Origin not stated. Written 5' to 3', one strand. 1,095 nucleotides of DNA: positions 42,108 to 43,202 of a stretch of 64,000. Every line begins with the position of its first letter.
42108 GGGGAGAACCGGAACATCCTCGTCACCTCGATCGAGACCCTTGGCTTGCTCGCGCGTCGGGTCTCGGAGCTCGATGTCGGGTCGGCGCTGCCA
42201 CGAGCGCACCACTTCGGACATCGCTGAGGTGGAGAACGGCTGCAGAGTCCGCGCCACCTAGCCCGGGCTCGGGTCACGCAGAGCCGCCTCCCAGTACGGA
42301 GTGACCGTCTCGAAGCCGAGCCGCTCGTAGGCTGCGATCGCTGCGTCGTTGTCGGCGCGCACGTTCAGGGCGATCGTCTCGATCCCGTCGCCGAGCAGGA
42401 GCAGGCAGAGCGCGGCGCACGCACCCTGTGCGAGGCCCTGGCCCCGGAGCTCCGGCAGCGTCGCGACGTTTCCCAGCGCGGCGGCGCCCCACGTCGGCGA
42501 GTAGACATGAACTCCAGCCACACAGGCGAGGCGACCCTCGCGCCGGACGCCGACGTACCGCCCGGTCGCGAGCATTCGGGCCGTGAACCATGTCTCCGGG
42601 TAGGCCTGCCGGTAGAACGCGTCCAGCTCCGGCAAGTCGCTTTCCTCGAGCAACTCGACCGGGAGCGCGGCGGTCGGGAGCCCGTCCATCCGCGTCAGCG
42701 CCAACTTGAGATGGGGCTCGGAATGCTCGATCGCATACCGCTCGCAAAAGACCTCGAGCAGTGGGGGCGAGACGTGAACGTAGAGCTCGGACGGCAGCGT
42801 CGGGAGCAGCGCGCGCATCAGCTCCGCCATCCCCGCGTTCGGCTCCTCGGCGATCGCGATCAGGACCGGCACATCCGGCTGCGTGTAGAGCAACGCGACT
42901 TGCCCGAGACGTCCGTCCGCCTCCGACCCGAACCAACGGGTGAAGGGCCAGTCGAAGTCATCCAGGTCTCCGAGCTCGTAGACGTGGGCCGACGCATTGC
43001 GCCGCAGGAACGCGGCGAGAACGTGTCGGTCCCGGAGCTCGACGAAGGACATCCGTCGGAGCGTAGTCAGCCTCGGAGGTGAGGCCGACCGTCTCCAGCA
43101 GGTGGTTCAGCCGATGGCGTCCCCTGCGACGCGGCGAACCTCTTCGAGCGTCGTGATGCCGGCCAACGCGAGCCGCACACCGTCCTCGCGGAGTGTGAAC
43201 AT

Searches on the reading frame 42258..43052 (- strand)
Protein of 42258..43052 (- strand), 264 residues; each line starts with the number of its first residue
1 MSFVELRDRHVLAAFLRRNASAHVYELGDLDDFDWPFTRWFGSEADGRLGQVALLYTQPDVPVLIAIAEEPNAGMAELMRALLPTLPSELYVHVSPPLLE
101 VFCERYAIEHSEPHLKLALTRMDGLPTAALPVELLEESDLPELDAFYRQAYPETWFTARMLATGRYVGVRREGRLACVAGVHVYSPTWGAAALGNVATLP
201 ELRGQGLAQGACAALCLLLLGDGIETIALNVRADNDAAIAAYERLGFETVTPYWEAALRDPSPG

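Call 76: search_protein_families(library=pfam, proteins=[window:42258-43052:-], max_evalue=0.001)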
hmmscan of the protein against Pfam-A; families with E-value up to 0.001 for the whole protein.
window:42258-43052:- (264 aa): 6 families
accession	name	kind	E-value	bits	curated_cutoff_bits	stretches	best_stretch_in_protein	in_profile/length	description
PF00583.31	Acetyltransf_1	-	6.4e-13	49.4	20.7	1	147-247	16-116/116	Acetyltransferase (GNAT) family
PF08445.16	FR47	-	1.5e-08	34.9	22.1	1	167-251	2-82/86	FR47-like protein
PF13508.13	Acetyltransf_7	-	1e-06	29.5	27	1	171-248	10-83/84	Acetyltransferase (GNAT) domain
PF13302.13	Acetyltransf_3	-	4.4e-06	27.9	25.4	1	154-248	39-138/138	Acetyltransferase (GNAT) domain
PF13673.13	Acetyltransf_10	-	9.3e-06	26.1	23.6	1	143-252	10-112/128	Acetyltransferase (GNAT) domain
PF12746.13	GNAT_acetyltran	-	6.9e-05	23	26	1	195-253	185-240/243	GNAT acetyltransferase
